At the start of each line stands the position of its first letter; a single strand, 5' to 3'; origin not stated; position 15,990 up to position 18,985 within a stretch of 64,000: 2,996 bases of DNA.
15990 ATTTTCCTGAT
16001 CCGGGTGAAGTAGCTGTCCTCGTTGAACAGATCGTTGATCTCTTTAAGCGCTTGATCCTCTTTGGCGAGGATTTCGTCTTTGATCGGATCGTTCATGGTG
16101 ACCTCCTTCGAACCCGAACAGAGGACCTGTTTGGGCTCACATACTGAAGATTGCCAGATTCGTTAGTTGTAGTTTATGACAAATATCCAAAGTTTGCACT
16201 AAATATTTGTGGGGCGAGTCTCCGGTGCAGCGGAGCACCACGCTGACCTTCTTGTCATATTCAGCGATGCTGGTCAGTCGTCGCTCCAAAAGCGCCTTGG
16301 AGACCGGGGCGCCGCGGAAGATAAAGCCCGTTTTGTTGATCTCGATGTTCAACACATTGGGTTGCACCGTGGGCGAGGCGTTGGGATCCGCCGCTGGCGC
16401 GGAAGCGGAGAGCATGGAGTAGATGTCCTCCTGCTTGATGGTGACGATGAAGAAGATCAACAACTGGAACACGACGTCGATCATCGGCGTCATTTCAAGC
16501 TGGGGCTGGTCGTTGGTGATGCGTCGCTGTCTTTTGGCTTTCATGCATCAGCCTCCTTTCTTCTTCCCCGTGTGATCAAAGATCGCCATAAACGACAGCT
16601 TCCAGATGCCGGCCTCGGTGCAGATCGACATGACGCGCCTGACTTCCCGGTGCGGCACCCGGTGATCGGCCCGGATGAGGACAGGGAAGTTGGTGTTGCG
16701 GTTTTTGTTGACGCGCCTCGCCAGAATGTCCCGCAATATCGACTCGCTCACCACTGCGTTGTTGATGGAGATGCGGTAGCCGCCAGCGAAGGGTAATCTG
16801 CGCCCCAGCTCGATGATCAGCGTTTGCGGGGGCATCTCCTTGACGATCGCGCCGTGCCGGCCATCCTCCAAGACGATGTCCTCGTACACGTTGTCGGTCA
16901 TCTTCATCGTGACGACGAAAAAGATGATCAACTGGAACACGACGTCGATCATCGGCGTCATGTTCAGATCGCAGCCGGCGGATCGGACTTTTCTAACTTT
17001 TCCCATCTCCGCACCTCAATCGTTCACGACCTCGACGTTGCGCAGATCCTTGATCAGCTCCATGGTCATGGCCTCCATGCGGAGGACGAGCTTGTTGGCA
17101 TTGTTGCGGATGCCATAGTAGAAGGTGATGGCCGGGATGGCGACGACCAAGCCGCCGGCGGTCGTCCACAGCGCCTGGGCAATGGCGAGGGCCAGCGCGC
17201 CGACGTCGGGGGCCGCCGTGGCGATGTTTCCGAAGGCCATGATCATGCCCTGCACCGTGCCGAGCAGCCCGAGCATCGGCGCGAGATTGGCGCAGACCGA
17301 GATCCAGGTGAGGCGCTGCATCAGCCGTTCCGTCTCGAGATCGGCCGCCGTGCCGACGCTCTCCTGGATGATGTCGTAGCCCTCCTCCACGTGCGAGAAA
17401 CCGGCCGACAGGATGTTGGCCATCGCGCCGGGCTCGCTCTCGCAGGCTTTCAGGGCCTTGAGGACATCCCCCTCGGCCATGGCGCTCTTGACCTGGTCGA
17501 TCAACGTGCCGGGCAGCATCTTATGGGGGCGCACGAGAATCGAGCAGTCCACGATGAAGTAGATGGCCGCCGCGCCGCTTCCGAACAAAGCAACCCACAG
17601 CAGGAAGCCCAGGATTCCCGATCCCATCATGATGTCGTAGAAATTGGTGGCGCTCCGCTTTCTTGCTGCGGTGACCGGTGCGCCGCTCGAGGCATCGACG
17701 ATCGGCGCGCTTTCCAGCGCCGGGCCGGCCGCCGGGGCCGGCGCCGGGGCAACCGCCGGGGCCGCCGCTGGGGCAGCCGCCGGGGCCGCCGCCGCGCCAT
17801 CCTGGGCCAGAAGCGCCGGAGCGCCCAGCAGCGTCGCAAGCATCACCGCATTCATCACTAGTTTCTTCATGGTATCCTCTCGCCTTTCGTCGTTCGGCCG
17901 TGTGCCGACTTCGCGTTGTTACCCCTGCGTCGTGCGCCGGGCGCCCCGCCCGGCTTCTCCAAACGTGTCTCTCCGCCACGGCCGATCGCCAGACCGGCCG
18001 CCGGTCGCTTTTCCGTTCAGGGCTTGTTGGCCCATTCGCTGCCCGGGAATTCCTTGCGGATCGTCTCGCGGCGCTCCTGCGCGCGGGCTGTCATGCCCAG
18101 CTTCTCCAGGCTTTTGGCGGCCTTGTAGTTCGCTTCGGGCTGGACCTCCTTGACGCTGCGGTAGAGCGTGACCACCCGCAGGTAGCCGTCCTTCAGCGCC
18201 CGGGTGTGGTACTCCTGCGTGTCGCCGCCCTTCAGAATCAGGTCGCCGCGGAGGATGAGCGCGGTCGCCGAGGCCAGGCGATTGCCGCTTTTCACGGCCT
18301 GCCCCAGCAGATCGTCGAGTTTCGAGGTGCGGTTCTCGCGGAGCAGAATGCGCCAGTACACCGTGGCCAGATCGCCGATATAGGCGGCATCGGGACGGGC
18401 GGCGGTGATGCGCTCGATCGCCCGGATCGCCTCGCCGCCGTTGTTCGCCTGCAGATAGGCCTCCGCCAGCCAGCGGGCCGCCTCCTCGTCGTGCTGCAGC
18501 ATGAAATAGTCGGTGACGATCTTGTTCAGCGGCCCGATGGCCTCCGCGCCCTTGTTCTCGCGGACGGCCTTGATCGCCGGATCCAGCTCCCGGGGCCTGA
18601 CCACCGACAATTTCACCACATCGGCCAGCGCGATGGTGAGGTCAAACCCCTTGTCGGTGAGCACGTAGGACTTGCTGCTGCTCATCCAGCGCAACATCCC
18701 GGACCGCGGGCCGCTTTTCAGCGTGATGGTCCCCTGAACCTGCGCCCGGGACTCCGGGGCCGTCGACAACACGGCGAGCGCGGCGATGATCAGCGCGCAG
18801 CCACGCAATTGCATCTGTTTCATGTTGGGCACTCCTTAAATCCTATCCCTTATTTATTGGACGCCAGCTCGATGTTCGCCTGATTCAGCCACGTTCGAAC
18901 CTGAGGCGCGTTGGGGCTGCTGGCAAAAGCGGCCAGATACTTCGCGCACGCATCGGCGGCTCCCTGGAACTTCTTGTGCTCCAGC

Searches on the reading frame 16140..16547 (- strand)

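Call 92: search_protein_families(library=pfam, proteins=[window:16140-16547:-], max_evalue=0.00001)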
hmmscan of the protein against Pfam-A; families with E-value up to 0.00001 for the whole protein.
window:16140-16547:- (136 aa): 1 family
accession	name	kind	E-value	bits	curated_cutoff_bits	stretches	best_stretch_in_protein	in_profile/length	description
PF02472.21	ExbD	-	1.9e-19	70.4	25.4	1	13-133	4-123/128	Biopolymer transport protein ExbD/TolR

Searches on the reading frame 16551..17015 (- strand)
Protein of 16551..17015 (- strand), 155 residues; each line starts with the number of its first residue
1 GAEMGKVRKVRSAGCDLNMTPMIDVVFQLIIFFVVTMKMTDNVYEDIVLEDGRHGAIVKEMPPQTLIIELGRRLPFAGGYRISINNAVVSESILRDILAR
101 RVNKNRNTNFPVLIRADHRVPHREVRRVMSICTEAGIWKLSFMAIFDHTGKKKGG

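Call 92: search_protein_families(library=pfam, proteins=[window:16551-17015:-], max_evalue=0.00001)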
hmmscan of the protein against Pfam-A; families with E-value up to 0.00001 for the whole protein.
window:16551-17015:- (155 aa): 1 family
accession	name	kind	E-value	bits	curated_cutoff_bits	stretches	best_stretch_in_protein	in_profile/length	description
PF02472.21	ExbD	-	4.5e-20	72.5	25.4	1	16-142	7-123/128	Biopolymer transport protein ExbD/TolR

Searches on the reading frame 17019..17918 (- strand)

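Call 92: search_protein_families(library=pfam, proteins=[window:17019-17918:-], max_evalue=0.00001)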
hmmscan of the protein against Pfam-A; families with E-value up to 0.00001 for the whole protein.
window:17019-17918:- (300 aa): 1 family
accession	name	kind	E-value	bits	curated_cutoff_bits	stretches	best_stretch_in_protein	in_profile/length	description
PF01618.21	MotA_ExbB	-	2.6e-27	95.5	22.9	1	165-282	5-126/127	MotA/TolQ/ExbB proton channel family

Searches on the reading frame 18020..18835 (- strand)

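Call 92: search_protein_families(library=pfam, proteins=[window:18020-18835:-], max_evalue=0.00001)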
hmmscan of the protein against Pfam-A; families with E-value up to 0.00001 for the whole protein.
window:18020-18835:- (272 aa): 1 family
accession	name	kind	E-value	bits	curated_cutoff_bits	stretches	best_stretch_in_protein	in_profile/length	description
PF14559.12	TPR_19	-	1.1e-06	29.3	25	0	115-152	23-60/68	Tetratricopeptide repeat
